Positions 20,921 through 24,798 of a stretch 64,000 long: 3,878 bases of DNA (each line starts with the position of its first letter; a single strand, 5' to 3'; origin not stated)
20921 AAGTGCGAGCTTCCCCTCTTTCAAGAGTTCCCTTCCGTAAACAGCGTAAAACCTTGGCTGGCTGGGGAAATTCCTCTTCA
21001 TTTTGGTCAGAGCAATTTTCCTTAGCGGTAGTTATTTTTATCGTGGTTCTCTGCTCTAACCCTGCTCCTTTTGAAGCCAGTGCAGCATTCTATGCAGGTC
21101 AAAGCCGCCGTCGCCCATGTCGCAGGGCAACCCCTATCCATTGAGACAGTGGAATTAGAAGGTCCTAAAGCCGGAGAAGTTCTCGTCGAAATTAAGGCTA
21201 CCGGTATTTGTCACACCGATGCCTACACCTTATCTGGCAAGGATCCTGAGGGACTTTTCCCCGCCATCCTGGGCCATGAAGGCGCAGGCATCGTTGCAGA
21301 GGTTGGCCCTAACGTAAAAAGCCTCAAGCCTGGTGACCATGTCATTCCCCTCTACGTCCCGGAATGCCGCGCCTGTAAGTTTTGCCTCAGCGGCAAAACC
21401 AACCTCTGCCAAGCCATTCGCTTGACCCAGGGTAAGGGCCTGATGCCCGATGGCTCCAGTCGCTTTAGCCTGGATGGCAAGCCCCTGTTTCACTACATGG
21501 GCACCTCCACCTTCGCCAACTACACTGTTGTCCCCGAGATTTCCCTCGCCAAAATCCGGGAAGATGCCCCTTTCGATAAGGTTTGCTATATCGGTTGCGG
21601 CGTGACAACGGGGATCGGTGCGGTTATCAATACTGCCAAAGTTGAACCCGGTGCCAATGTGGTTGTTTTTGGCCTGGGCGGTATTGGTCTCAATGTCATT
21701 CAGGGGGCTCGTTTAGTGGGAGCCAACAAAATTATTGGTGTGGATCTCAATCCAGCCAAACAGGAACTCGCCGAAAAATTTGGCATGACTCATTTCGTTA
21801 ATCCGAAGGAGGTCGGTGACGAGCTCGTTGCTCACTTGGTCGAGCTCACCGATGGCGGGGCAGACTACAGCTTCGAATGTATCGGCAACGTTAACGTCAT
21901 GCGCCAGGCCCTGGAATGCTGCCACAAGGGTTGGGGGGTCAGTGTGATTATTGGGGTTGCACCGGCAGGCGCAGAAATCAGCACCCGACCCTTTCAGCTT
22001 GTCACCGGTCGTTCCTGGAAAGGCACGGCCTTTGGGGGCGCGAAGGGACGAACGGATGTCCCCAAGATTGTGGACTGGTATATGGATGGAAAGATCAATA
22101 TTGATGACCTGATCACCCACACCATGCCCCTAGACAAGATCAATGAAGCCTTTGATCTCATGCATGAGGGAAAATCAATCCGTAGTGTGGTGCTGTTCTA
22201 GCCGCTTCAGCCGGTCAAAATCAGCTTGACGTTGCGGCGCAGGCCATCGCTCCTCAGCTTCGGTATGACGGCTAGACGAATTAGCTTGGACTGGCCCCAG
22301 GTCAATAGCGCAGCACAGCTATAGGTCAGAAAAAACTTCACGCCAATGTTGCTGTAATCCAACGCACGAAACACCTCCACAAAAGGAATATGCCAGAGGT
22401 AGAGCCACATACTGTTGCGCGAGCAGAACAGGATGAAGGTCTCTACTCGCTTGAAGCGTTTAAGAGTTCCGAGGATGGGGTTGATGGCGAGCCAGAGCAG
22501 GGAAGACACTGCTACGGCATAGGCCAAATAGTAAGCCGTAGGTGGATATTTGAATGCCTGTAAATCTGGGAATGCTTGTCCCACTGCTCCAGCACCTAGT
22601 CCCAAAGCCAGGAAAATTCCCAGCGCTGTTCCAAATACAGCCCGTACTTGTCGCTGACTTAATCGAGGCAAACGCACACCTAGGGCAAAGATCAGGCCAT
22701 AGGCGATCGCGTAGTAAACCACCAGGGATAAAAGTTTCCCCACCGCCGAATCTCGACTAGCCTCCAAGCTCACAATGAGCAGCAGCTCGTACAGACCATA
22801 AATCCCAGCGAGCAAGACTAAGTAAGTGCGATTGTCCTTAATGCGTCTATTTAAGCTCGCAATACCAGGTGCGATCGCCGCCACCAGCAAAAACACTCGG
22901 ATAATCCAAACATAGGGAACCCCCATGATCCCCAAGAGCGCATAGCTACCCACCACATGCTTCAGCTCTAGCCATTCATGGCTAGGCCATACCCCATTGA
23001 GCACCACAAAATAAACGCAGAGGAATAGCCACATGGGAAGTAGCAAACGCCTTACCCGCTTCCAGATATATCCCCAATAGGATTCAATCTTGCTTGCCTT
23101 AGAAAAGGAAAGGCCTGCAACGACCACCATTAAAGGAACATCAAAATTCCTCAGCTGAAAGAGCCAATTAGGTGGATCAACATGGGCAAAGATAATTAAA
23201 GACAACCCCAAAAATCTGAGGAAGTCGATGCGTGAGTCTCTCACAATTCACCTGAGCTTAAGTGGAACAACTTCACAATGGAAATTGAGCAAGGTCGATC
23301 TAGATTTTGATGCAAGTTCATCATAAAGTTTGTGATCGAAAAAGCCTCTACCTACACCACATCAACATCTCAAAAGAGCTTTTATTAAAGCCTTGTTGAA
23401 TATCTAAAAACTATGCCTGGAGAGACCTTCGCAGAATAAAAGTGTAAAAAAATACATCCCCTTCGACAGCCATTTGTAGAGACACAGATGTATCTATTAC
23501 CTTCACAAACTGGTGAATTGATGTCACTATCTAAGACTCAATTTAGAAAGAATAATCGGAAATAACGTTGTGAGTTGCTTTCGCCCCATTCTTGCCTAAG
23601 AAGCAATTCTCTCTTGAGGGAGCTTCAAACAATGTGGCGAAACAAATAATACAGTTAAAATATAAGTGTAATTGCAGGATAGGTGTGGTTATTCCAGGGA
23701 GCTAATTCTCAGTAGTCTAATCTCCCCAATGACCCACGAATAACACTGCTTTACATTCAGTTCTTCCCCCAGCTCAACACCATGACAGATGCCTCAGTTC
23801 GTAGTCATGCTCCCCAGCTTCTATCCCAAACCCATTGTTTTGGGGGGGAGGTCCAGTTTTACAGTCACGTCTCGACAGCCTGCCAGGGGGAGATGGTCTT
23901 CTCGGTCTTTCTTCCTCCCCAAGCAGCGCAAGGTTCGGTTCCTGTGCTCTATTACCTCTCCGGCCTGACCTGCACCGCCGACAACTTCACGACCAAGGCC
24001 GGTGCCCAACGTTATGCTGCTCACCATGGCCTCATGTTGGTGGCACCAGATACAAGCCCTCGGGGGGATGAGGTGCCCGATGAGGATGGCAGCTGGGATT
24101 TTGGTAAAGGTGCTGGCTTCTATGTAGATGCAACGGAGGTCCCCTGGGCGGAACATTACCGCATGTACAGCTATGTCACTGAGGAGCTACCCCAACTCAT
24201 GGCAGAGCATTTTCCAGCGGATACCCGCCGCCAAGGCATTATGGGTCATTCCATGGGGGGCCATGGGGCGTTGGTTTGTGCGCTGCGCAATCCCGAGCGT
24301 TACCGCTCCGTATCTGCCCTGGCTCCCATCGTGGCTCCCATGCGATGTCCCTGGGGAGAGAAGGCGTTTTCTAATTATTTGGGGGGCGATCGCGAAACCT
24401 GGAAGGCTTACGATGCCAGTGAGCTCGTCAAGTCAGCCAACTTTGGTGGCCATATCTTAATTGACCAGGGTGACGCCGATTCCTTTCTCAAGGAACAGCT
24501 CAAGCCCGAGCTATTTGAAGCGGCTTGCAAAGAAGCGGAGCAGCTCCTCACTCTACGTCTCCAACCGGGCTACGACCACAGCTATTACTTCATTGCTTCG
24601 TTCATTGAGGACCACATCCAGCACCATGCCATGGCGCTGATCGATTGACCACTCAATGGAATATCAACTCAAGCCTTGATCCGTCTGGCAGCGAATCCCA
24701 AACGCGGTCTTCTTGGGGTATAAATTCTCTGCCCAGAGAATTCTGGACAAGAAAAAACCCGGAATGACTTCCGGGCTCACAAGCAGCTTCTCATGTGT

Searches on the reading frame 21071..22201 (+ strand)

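Call 9: search_protein_families(library=pfam, proteins=[window:21071-22201:+], max_evalue=0.001)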
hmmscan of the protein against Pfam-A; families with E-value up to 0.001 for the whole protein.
window:21071-22201:+ (376 aa): 5 families
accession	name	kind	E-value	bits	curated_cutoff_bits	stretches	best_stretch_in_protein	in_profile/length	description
PF00107.32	ADH_zinc_N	-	8.1e-30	103.9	31.8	1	204-336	1-126/129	Zinc-binding dehydrogenase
PF08240.17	ADH_N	-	6e-25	87.9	23.5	1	34-162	2-102/104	Alcohol dehydrogenase GroES-like domain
PF13602.12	ADH_zinc_N_2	-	6.9e-07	30.7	27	1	257-370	16-129/134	Zinc-binding dehydrogenase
PF16912.11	Glu_dehyd_C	-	0.00019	21.5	34.9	0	189-300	27-135/211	Glucose dehydrogenase C-terminus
PF01262.27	AlaDh_PNT_C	-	0.00067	19.6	23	0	184-261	16-94/214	Alanine dehydrogenase/PNT, C-terminal domain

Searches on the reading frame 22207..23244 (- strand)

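Call 9: search_protein_families(library=pfam, proteins=[window:22207-23244:-], max_evalue=0.001)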
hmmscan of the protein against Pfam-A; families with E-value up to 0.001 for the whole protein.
window:22207-23244:- (345 aa): 1 family
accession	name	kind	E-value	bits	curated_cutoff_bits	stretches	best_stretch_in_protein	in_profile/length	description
PF01757.29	Acyl_transf_3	-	4.8e-24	85.5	31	1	5-314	3-316/326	Acyltransferase domain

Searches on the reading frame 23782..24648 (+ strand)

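Call 9: search_protein_families(library=pfam, proteins=[window:23782-24648:+], max_evalue=0.001)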
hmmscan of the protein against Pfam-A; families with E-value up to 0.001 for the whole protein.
window:23782-24648:+ (288 aa): 5 families
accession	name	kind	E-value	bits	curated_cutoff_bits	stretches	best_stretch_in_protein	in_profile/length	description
PF00756.26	Esterase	-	1.7e-64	218.4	22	1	31-280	1-250/251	Putative esterase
PF00326.27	Peptidase_S9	-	1.7e-07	31.4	22.6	1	140-269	55-190/213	Prolyl oligopeptidase family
PF07224.18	Chlorophyllase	-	2.7e-05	23.6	26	0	128-181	95-148/301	Chlorophyllase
PF12146.15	Hydrolase_4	-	0.00029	20.7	27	1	150-201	77-131/239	Serine aminopeptidase, S33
PF12740.14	PETase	-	0.00091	19.1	28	0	147-182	123-157/263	PET hydrolase-like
